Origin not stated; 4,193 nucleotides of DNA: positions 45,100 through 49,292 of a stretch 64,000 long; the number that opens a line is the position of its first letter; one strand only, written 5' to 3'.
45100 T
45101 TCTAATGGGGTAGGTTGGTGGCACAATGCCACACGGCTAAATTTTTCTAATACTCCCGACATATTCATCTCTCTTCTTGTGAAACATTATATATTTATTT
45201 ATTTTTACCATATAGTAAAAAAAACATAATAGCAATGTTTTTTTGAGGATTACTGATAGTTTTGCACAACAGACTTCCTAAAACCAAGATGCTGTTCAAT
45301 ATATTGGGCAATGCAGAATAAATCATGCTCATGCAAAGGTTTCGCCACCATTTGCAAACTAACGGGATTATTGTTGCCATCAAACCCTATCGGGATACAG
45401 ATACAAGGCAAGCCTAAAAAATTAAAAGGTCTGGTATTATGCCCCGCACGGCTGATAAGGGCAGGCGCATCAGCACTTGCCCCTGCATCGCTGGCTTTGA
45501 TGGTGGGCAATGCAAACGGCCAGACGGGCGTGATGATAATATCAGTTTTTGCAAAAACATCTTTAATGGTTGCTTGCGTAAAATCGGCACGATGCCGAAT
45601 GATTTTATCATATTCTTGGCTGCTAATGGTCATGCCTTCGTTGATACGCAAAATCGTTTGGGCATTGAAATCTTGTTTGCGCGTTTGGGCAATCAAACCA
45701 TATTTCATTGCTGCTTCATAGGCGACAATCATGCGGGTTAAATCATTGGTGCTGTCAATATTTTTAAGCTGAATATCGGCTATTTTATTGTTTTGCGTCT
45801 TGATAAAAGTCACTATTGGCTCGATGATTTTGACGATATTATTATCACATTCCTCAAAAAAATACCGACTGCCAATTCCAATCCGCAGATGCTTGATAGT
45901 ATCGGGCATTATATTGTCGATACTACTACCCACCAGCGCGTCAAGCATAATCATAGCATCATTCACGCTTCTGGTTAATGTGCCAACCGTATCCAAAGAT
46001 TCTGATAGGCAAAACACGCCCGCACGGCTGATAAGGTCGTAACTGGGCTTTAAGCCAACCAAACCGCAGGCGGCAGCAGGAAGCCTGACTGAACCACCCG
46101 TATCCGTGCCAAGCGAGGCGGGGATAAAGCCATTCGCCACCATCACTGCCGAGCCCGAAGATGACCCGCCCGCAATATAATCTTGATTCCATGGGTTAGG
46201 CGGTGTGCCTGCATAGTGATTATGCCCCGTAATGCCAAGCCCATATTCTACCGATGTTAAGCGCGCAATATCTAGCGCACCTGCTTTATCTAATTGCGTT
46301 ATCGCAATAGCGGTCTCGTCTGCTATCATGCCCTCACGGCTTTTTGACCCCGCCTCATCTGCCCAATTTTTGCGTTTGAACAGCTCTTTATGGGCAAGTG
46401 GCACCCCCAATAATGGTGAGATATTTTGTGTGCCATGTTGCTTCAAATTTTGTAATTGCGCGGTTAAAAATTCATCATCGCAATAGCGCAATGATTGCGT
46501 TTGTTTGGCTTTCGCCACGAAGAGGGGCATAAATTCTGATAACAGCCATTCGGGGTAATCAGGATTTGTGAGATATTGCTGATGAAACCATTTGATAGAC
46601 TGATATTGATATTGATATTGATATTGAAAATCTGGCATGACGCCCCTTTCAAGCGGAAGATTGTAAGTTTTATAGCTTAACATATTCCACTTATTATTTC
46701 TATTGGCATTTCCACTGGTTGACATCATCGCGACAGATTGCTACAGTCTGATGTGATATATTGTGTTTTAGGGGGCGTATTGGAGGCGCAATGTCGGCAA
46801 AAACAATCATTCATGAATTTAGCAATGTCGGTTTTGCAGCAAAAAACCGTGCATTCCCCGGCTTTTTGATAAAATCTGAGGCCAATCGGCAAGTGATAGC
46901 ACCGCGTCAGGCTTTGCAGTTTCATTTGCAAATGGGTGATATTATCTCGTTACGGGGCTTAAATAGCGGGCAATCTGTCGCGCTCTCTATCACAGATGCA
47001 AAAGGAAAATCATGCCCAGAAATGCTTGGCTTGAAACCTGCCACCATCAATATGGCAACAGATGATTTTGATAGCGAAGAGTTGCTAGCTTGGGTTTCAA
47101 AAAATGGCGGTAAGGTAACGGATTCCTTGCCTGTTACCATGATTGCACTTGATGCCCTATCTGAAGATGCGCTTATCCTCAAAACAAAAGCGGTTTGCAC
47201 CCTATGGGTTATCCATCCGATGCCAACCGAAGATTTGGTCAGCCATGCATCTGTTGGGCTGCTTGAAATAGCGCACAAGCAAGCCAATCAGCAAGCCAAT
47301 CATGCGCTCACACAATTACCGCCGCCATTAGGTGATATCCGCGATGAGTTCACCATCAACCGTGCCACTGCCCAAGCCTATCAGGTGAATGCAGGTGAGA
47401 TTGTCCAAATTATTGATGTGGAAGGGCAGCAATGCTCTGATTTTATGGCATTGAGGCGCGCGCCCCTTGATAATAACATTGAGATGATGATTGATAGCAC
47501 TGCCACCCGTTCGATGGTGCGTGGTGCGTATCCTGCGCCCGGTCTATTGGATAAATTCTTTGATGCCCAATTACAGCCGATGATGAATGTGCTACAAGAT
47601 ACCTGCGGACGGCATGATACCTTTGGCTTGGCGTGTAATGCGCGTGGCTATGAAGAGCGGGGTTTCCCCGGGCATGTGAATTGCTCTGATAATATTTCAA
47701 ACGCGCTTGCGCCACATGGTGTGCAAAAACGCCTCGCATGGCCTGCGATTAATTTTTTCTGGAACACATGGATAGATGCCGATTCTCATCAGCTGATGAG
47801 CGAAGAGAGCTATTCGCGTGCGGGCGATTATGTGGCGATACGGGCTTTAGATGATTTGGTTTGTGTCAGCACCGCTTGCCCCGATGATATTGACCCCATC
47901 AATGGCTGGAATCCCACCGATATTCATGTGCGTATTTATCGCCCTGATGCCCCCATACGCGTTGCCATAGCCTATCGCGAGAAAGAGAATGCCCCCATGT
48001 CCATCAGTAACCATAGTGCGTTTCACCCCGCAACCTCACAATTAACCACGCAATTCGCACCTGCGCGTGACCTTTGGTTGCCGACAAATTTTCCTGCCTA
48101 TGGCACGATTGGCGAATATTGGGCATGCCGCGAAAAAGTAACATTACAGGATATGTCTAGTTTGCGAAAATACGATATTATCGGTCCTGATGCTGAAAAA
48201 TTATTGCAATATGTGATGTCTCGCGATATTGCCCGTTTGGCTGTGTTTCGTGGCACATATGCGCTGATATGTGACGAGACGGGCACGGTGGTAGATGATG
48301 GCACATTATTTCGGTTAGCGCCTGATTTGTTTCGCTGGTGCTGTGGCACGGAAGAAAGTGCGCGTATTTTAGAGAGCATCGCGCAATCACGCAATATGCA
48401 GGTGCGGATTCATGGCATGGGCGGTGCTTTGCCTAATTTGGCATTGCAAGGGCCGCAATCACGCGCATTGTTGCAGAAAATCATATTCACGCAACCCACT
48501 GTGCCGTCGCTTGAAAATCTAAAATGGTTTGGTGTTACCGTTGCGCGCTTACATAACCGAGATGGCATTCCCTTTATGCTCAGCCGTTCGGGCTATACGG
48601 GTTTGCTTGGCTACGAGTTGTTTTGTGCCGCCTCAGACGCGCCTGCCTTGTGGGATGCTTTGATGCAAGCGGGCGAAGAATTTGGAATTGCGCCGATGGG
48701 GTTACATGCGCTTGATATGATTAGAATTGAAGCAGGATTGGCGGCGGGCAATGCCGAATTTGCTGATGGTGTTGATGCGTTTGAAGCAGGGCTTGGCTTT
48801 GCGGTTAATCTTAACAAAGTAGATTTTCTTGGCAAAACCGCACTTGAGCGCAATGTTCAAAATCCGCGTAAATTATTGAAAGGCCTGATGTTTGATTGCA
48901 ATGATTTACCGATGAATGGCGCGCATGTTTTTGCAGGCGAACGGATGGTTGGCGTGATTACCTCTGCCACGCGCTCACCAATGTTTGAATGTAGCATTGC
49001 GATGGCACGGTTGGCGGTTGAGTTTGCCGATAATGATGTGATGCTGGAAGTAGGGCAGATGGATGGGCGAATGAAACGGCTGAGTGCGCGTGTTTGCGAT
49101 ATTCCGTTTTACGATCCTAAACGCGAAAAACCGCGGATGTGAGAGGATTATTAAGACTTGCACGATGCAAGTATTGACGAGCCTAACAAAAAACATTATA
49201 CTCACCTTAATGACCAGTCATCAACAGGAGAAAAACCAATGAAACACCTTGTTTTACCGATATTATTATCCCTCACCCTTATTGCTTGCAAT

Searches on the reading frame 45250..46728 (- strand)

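Call 23: search_protein_families(library=pfam, proteins=[window:45250-46728:-], max_evalue=0.001)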
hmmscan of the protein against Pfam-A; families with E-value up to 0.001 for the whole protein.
window:45250-46728:- (492 aa): 1 family
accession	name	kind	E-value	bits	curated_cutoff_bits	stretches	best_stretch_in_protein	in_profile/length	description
PF01425.27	Amidase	-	9.5e-76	256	27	1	75-470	15-444/445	Amidase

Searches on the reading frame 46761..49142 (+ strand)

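Call 23: search_protein_families(library=pfam, proteins=[window:46761-49142:+], max_evalue=0.001)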
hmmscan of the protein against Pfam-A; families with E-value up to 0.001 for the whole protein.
window:46761-49142:+ (793 aa): 3 families
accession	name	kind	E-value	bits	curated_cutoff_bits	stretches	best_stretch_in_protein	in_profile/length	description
PF01571.26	GCV_T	-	2.4e-56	191.3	25.6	1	425-681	5-255/255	Aminomethyltransferase folate-binding domain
PF09347.15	DUF1989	-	6.8e-42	143.4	27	1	198-367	2-168/168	Domain of unknown function (DUF1989)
PF08669.17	GCV_T_C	-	3.8e-14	52.8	25.9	1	707-785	4-80/80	Glycine cleavage T-protein C-terminal barrel domain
